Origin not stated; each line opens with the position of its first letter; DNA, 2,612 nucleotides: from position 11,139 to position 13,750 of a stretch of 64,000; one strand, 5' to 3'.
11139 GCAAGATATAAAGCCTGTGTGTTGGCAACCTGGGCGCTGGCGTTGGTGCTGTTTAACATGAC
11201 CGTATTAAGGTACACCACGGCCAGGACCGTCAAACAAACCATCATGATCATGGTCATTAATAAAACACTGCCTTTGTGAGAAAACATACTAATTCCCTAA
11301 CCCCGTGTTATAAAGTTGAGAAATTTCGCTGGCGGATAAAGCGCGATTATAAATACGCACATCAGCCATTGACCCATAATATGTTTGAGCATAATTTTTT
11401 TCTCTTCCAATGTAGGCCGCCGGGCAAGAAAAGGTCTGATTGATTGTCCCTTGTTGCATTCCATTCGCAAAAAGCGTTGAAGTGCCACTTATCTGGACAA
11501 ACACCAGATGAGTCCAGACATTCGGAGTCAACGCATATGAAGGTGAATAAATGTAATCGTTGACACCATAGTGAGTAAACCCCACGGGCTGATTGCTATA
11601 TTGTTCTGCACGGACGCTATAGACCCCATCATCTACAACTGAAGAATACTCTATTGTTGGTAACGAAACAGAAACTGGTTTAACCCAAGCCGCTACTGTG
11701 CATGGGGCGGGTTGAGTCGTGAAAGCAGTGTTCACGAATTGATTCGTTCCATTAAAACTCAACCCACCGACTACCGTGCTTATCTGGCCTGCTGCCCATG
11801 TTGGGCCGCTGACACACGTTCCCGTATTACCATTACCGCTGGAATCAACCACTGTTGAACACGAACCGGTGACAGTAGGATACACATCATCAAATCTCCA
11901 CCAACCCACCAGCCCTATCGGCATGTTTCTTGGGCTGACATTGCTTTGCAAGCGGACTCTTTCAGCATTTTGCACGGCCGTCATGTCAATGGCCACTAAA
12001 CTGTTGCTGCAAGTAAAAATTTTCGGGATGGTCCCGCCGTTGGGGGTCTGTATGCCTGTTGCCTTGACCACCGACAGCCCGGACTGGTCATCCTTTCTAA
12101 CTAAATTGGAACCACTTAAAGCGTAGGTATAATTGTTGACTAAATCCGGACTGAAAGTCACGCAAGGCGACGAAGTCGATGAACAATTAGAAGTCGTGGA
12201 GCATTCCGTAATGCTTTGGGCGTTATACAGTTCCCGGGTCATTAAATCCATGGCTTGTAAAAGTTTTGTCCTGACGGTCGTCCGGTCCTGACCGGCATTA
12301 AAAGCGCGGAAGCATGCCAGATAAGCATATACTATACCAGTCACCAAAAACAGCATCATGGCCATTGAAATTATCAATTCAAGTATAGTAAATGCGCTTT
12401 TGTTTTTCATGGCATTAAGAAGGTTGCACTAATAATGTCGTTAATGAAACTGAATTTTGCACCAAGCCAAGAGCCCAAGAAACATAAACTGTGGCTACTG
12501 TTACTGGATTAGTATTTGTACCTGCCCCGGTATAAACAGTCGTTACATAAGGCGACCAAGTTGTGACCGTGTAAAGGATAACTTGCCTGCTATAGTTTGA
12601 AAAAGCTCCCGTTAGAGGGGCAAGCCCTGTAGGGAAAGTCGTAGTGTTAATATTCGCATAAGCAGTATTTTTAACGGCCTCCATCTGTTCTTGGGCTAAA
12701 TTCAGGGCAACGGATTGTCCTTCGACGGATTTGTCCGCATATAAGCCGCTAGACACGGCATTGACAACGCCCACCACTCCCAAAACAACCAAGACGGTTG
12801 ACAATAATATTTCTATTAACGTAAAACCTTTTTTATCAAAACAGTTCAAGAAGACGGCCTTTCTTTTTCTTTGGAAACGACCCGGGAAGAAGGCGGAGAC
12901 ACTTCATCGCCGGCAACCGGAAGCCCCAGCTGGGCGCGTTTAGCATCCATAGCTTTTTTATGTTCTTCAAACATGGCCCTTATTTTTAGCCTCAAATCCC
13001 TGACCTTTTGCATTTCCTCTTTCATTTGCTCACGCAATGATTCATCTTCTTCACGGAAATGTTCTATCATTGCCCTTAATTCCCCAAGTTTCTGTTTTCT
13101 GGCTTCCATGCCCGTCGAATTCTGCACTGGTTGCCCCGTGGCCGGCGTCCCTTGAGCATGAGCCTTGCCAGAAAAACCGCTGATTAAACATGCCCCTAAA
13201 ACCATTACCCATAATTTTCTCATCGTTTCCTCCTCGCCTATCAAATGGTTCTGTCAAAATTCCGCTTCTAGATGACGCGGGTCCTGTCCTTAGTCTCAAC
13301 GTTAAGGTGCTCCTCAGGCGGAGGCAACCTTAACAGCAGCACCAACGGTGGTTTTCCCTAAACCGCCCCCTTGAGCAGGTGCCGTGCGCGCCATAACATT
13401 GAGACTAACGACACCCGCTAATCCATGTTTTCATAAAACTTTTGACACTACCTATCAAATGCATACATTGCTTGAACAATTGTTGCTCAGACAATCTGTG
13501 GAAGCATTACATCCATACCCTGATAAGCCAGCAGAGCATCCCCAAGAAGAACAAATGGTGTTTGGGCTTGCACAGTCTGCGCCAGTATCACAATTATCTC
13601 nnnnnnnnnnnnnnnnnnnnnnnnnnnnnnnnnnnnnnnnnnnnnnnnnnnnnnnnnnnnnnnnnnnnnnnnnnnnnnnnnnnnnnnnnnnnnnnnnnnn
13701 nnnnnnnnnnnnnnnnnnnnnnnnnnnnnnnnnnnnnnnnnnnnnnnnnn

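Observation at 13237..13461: Copy 2 of the element splits the pilin operon and carries an exact 11-bp target-site-like duplication that overlaps the pilin stop codon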

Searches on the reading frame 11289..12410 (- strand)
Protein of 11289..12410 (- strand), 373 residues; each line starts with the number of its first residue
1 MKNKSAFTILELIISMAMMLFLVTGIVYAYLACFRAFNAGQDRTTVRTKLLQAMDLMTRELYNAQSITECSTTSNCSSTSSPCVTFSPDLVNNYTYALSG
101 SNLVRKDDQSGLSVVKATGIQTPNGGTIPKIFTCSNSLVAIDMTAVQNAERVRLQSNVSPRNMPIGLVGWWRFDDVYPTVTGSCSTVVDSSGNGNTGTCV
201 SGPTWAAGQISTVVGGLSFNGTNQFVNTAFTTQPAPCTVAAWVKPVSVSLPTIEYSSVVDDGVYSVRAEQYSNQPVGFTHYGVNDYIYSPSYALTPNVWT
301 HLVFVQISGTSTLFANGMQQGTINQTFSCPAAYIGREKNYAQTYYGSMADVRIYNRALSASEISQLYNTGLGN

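Call 50: find_homologous_proteins(query=window:11289-12410:-, max_evalue=1e-10)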
Query window:11289-12410:- (373 aa): 665 proteins with E <= 1e-10 among 4169 candidates; the best 120 are listed.
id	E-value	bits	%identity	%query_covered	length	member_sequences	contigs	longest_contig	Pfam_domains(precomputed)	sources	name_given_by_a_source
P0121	2.0e-246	835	100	100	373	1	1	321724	PF13385.14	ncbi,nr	ncbi:MAG: hypothetical protein HQL12_00680 [Candidatus Omnitrophica bacterium]|nr:hypothetical prote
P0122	1.9e-83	299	46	100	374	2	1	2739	PF13385.14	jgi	-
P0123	7.9e-82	293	46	100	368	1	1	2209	PF13385.14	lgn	-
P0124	7.1e-81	290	45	100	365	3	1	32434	PF07963.18,PF13385.14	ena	-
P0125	2.3e-79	285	45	100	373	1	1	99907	PF07963.18,PF13385.14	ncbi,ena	-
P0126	3.9e-74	268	45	100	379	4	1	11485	PF13385.14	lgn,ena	-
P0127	2.9e-68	249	42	100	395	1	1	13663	PF07963.18,PF13385.14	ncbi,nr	ncbi:MAG: prepilin-type N-terminal cleavage/methylation domain-containing protein [Candidatus Omnitr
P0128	3.7e-59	219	41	100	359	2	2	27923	PF13385.14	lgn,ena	-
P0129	9.3e-59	218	39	96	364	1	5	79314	PF13385.14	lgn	-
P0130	1.3e-54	204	44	86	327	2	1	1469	PF13385.14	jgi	jgi:hypothetical protein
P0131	3.8e-48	183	36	98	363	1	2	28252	PF13385.14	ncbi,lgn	-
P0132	9.9e-45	171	31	55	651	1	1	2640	PF22925.4,PF07953.21,PF13385.14,PF02973.23,PF02210.32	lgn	-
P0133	1.5e-41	161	47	55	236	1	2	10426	PF13385.14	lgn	-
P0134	1.1e-38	152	33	66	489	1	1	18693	PF07953.21,PF13385.14,PF02973.23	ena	-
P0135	2.2e-38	151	32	100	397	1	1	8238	PF13385.14,PF02973.23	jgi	jgi:hypothetical protein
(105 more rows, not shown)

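Call 51: find_encoding_contigs(protein=P0125, flank=8000, max_places=2)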
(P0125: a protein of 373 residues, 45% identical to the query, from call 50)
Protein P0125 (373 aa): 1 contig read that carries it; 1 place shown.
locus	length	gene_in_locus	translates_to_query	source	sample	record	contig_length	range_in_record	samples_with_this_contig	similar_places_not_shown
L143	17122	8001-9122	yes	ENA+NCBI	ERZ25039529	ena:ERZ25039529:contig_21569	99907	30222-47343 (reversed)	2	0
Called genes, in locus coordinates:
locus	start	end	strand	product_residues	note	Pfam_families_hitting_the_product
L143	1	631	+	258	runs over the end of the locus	PF06347:SH3_4 (faint), PF08239:SH3_3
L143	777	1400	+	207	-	PF02163:Peptidase_M50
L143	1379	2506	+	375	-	PF00465:Fe-ADH, PF13685:Fe-ADH_2, PF01761:DHQ_synthase, PF24621:DHQS_C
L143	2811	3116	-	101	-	-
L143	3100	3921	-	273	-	PF13191:AAA_16, PF01637:ATPase_2 (faint), PF13173:AAA_14 (weak), PF13245:AAA_19 (weak), PF13401:AAA_22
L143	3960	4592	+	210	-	PF11967:RecO_N, PF02565:RecO_C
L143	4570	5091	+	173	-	-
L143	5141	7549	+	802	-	PF00041:fn3, PF25059:FN3_DSCAM-DSCAML_C (faint), PF00041:fn3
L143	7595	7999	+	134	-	-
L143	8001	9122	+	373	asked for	PF07963:N_methyl (weak), PF13385:Laminin_G_3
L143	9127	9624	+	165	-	-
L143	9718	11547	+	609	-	PF03958:Secretin_N, PF00263:Secretin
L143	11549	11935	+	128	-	PF00072:Response_reg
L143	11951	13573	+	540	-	PF05157:MshEN, PF00437:T2SSE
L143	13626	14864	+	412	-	PF28597:T2SSF_N, PF00482:T2SSF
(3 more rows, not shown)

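Call 52: find_encoding_contigs(protein=P0124, flank=8000, max_places=2)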
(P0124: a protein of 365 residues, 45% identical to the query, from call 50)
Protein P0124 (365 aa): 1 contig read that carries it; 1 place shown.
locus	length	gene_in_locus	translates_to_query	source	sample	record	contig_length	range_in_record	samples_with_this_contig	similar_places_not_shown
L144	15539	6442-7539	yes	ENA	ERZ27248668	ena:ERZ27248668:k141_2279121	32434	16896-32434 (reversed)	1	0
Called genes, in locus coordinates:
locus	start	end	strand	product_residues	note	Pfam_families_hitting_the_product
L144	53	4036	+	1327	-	PF16656:Pur_ac_phosph_N (faint), PF00041:fn3, PF25059:FN3_DSCAM-DSCAML_C (faint), PF00041:fn3, PF05203:Hom_end_hint (weak), PF00041:fn3, PF21722:Gly_rich_2 (weak)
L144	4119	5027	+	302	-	PF05203:Hom_end_hint (weak), PF08517:AXH (faint)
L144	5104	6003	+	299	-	PF05203:Hom_end_hint (weak)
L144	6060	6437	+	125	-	-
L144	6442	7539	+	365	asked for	PF07963:N_methyl (weak), PF13385:Laminin_G_3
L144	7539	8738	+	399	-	PF13385:Laminin_G_3, PF02210:Laminin_G_2 (faint)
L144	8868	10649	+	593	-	PF07660:STN (faint), PF16344:FecR_C (weak), PF03958:Secretin_N (weak), PF00263:Secretin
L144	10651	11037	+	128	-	PF00072:Response_reg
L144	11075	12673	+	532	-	PF05157:MshEN, PF00437:T2SSE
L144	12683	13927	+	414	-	PF28597:T2SSF_N, PF00482:T2SSF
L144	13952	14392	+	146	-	-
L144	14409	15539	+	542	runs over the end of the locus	PF11104:PilM_2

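Call 77: search_protein_families(library=pfam, proteins=[window:11292-12410:-], max_evalue=0.01)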
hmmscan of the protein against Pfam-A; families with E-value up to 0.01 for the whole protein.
window:11292-12410:- (373 aa): 2 families
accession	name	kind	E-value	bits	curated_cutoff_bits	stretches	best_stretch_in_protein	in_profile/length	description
PF13385.13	Laminin_G_3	-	2.8e-20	73.4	27.6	1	226-364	7-151/151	Concanavalin A-like lectin/glucanases superfamily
PF07963.17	N_methyl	-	0.0017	18.3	21.2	1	1-26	1-26/27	Prokaryotic N-terminal methylation motif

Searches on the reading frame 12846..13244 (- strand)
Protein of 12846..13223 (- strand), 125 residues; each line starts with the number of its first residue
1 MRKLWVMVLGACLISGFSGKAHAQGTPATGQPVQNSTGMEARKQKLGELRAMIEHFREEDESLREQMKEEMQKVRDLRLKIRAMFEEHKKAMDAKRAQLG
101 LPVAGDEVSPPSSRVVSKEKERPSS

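Call 14: find_encoding_contigs(protein=window:12846-13223:-, flank=10000, max_places=10)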
Protein window:12846-13223:- (125 aa): no gene with exactly this product is on record in the collection.

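Call 62: search_protein_families(library=pfam, alignment_id=A5, max_evalue=0.00001)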
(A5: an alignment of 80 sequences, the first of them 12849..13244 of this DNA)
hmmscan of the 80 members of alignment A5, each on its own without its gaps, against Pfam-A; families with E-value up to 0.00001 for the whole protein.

A. member 1, window:12849-13244:- (132 aa): 0 families

B. families by the number of members that match (of 80 scanned): 107 families (the first 25 are shown)
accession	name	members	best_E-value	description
PF01676.23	Metalloenzyme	3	8.7e-68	Metalloenzyme superfamily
PF16363.11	GDP_Man_Dehyd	3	1.1e-49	GDP-mannose 4,6 dehydratase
PF01370.27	Epimerase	3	6.2e-47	NAD dependent epimerase/dehydratase family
PF01073.25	3Beta_HSD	3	2.4e-11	3-beta hydroxysteroid dehydrogenase/isomerase family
PF04321.23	RmlD_sub_bind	3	4.9e-11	RmlD substrate binding domain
PF01411.24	tRNA-synt_2c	2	5.7e-156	tRNA synthetases class II (A)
PF00152.25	tRNA-synt_2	2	3.6e-119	tRNA synthetases class II (D, K and N)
PF00361.26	Proton_antipo_M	2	5.3e-75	NADH:quinone oxidoreductase/Mrp antiporter, TM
PF00480.26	ROK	2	2.7e-66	ROK family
PF00365.25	PFK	2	4.6e-57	Phosphofructokinase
PF10143.14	PhosphMutase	2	4e-52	2,3-bisphosphoglycerate-independent phosphoglycerate mutase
PF01556.23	DnaJ_C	2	6.6e-49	DnaJ C terminal domain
PF01048.26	PNP_UDP_1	2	1.9e-41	Phosphorylase superfamily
PF00696.33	AA_kinase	2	7.8e-40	Amino acid kinase family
PF00226.36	DnaJ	2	1.4e-25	DnaJ domain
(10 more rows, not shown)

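Call 77: search_protein_families(library=pfam, proteins=[window:12849-13223:-], max_evalue=0.01)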
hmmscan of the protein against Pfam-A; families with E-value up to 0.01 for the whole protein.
window:12849-13223:- (125 aa): 1 family
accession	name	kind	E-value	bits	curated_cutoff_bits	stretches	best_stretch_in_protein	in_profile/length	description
PF07798.16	CCDC90-like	-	0.0039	17.5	33.5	1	41-94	69-119/175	Coiled-coil domain-containing protein 90-like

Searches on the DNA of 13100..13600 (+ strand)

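Call 5: search_dna_similar(query=window:13237-13461:+, collection=phages, mode=distant)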
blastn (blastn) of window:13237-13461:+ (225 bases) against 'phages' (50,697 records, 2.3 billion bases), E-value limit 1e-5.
No match.

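Call 12: search_rna_families(source=window, start=13100, end=13600, threshold=evalue, max_evalue=10, show_alignments=3)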
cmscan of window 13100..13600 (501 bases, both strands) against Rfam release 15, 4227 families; matches with E-value up to 10: 2.
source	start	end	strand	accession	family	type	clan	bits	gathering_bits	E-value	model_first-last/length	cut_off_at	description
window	13322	13382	+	RF01716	PhotoRC-I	Cis-reg;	-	15.5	45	0.19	1-44/44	no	PhotoRC-I RNA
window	13538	13586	-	RF02172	RFPL3-AS1_2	Gene; lncRNA;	-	10.7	40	3.6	25-71/71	no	RFPL3 antisense RNA 1 conserved region 2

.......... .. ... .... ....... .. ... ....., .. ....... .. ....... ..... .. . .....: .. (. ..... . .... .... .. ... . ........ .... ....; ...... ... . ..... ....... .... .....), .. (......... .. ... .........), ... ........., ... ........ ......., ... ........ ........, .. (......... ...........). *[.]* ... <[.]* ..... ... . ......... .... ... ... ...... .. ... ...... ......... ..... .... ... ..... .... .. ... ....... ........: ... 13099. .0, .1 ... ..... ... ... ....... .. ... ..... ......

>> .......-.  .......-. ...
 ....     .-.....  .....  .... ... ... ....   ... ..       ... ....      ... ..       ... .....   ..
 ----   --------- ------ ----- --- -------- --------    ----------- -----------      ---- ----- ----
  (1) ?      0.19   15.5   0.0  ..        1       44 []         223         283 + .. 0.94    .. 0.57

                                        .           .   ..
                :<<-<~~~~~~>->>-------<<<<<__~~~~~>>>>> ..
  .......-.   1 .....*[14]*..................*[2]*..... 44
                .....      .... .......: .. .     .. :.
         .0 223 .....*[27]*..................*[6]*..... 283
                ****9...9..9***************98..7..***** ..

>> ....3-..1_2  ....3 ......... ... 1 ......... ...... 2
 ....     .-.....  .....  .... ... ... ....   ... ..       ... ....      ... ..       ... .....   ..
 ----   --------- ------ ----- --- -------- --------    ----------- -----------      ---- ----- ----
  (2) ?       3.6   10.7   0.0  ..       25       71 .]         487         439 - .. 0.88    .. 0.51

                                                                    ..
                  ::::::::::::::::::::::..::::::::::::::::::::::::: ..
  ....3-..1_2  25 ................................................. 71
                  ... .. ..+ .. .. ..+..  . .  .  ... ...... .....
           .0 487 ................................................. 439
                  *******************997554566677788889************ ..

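Call 54: build_rna_model(alignment_id=A4, structure=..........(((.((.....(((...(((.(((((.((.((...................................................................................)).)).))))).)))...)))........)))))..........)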
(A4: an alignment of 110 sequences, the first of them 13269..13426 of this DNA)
Model R1 built from alignment A4 (110 sequences, 169 columns); structure: as given.
model positions 158; base pairs 20; branch points 0; effective number of sequences 3.2; information 0.59 bits per position. Calibrated on 0.2 Mb of random sequence (short: E-values are rough).
structure used (alignment columns):
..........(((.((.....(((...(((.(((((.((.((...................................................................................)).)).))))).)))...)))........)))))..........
